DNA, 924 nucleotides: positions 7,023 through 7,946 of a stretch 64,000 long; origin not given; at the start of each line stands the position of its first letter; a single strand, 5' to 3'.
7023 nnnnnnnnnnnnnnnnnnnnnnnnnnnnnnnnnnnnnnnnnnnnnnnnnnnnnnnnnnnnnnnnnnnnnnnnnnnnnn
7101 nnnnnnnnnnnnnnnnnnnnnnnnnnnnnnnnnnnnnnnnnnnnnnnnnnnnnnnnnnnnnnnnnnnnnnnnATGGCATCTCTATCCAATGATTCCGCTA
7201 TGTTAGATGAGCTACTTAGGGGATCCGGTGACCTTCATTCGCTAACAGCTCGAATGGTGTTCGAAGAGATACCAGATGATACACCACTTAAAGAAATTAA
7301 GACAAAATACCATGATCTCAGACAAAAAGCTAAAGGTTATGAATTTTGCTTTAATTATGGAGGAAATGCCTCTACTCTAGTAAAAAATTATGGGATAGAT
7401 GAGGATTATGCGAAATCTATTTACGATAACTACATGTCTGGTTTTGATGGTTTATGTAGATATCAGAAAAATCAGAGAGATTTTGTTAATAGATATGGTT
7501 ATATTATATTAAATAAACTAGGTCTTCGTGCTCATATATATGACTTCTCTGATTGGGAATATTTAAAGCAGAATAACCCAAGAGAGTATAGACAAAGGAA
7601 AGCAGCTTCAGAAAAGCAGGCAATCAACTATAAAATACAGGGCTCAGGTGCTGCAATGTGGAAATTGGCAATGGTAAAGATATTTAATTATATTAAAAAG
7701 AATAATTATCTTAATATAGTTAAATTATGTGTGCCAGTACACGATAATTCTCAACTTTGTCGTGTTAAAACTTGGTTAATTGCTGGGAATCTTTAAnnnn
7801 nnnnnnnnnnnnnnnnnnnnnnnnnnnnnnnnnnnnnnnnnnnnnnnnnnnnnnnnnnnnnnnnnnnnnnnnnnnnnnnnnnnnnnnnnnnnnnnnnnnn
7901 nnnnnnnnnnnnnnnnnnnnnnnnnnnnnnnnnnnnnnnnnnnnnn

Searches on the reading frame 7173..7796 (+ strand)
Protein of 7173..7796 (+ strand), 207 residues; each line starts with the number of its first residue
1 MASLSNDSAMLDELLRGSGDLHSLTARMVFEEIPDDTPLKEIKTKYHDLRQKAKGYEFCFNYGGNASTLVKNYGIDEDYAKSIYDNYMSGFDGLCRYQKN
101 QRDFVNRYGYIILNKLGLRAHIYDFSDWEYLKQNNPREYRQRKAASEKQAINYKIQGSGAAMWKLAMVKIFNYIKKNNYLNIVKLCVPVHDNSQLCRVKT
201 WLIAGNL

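Call 102: search_protein_families(library=pfam, proteins=[window:7173-7796:+], max_evalue=0.001)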
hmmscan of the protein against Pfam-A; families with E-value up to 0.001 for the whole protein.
window:7173-7796:+ (207 aa): 1 family
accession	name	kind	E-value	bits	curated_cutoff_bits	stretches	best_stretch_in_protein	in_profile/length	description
PF00476.26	DNA_pol_A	-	1.8e-26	93.5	34.3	1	1-192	167-336/381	DNA polymerase family A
